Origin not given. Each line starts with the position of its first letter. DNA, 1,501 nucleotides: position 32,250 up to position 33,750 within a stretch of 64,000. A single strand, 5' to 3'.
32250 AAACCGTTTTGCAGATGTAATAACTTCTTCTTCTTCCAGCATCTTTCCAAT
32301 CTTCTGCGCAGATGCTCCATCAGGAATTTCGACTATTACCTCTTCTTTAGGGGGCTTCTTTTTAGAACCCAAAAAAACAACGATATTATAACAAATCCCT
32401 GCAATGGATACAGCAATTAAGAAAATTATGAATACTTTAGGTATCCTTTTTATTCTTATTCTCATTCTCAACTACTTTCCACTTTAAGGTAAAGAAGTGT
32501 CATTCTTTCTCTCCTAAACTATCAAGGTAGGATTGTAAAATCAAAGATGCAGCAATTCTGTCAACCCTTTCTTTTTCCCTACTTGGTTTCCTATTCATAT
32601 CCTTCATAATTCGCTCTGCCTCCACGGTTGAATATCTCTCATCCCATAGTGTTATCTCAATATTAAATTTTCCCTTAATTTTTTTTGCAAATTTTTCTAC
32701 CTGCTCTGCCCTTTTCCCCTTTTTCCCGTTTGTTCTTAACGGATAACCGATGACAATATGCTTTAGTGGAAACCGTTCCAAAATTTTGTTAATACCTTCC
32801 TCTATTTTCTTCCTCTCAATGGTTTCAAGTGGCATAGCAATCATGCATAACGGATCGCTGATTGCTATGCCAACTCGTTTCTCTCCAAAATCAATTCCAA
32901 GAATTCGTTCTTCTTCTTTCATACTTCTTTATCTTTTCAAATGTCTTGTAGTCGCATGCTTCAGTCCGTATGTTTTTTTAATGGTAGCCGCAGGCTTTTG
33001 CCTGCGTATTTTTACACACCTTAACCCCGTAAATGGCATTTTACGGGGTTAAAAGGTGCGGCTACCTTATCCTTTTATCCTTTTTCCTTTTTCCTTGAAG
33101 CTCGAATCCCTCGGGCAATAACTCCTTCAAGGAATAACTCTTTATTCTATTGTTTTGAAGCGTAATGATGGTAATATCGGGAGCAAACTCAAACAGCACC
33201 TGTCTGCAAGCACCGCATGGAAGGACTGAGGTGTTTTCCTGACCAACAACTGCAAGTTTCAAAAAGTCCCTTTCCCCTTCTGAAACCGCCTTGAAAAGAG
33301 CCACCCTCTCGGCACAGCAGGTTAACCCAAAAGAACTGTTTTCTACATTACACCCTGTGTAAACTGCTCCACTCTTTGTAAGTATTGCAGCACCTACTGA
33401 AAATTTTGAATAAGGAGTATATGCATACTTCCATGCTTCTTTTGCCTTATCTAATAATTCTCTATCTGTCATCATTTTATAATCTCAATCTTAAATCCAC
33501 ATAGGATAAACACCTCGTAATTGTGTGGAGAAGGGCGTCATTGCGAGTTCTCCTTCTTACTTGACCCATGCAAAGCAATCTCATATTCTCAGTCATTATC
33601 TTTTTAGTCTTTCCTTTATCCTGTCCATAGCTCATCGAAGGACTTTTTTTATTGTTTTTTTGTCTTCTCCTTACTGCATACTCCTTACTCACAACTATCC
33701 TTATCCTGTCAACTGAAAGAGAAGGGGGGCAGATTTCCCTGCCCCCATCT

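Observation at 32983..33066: Compact nested-hairpin element (three-way-junction-like) in the 140-nt cdd-ruvX spacer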

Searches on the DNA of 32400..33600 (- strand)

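Call 5: search_rna_families(source=window, start=32400, end=33600, threshold=evalue, max_evalue=10, show_alignments=3)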
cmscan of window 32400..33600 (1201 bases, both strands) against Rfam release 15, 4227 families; matches with E-value up to 10: 5.
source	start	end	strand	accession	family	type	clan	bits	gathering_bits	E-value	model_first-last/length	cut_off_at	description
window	32829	32874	-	RF04091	mir-72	Gene; miRNA;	CL00133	18.1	60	0.55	13-57/70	no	mir-72 microRNA precursor family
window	33044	33131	-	RF02995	IMES-5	Gene; sRNA;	-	17.4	96.1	1.6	1-150/150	no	IMES-5 RNA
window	32822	32882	+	RF00661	mir-31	Gene; miRNA;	CL00133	14.3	51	7.4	1-83/83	no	mir-31 microRNA precursor family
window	32745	32816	+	RF02480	GlsR14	Gene; snRNA; snoRNA; CD-box;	-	13.4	90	3.3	1-68/68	no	Small nucleolar RNA GlsR14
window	32725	32895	+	RF02360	Yfr8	Gene; sRNA;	-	12.8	40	5.4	1-226/226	no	Cyanobacterial functional RNA 8/9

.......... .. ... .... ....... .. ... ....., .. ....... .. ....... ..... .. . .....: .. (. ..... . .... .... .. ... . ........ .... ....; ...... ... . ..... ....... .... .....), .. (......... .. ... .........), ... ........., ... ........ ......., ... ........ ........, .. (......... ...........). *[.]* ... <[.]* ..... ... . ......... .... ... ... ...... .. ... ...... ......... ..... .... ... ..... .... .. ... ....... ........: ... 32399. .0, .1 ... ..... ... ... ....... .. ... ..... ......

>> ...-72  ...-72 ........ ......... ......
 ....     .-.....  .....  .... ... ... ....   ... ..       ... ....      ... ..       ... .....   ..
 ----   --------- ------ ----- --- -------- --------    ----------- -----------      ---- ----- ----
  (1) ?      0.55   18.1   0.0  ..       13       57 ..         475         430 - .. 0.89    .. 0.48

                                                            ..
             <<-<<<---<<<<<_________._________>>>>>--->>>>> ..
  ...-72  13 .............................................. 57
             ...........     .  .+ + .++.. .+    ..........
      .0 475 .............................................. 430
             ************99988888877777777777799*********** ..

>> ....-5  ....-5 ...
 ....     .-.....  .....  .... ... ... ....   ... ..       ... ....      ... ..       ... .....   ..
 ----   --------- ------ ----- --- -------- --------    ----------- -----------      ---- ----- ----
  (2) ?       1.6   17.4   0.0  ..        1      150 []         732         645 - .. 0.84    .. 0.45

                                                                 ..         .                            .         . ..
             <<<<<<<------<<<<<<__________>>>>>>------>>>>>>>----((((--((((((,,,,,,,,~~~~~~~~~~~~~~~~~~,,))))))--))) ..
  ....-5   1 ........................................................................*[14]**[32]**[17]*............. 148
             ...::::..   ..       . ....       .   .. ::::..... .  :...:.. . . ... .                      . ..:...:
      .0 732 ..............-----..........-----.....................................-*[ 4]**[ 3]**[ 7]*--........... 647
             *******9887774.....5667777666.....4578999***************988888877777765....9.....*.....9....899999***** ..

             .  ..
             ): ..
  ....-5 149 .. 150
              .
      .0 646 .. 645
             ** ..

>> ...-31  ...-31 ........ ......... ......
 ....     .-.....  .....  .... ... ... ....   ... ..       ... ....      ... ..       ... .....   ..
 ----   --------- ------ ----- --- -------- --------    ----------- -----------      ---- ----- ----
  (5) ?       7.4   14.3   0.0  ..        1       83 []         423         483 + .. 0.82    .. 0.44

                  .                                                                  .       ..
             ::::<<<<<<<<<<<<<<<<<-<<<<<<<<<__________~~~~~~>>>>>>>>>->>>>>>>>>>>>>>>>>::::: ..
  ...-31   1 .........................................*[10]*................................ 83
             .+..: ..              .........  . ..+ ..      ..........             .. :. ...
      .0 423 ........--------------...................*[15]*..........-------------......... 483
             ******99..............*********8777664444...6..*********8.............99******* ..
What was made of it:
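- On Any described RNA family (Rfam 15): The nearest overlap is a chance-level IMES-5 hit (17.4 bits against a gathering score of 96.1; call 5).
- There is no Rfam family (call 5).
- Tried and rejected: A permissive-threshold scan of 32400-33600 returned only chance-level hits (call 5).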

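Call 86: search_with_rna_model(model_id=R1, sources=[L001, L002, L003, L004, L005, L058, L059, L060, L061, L184, L185, L187, L188, L191, L192, L193], max_evalue=1)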
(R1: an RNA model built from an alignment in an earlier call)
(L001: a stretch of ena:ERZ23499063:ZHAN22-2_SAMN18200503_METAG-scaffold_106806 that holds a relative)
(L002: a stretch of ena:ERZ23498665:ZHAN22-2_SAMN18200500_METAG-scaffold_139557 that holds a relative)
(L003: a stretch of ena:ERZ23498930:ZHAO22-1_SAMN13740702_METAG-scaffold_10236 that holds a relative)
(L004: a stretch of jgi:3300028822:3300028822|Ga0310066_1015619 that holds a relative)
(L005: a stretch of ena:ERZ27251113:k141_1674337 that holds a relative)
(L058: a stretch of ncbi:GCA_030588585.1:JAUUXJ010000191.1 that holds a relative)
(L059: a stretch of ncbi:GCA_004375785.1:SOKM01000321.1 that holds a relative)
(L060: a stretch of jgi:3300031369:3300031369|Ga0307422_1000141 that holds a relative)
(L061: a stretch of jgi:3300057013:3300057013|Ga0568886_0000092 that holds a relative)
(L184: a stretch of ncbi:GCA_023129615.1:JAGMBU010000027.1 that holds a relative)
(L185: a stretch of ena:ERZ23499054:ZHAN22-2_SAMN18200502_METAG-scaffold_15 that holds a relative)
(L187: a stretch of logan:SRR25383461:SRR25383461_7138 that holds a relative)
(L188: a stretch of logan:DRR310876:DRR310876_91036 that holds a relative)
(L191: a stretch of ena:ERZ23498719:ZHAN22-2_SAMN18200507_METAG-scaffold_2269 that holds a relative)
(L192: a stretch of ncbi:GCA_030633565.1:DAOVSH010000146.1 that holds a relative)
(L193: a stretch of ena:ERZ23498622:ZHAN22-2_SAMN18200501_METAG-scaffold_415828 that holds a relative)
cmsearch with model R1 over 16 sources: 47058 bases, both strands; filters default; matches with E-value up to 1: 22.
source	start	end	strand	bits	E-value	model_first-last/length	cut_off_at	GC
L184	1906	1989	-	54.7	2.4e-13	1-55/55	no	0.5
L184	1906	1989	+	47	3.7e-11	1-55/55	no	0.5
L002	1005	1064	-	45.8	8.4e-11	1-55/55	no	0.53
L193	505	564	-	45.8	8.4e-11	1-55/55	no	0.53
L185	1909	1992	-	39.5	5.4e-09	1-55/55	no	0.48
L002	1005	1064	+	36.4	4.1e-08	1-55/55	no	0.53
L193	505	564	+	36.4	4.1e-08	1-55/55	no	0.53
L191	1906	1964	-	34.7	1.2e-07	1-55/55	no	0.51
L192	588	646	-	34.7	1.2e-07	1-55/55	no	0.51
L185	1909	1992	+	34.5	1.4e-07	1-55/55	no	0.48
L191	1906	1964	+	30.5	2.1e-06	1-55/55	no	0.51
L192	588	646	+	30.5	2.1e-06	1-55/55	no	0.51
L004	2953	2998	+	29.1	4.9e-06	1-55/55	no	0.46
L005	116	161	+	29.1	4.9e-06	1-55/55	no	0.46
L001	1169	1233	-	22.1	0.0005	20-55/55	5'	0.48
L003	3407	3468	-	19.9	0.0022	1-55/55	no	0.6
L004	2959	2977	-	19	0.0038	31-49/55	no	0.63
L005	122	140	-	19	0.0038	31-49/55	no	0.63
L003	2954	2998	+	18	0.0075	1-55/55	no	0.42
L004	3407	3492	-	17.8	0.0085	1-55/55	no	0.56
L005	570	655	-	17.8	0.0085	1-55/55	no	0.56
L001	1169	1233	+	16.8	0.016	1-36/55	3'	0.48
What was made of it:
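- It also hits the orthologous spacers of close relatives but not L058-L061, L187 or L188 (call 86).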
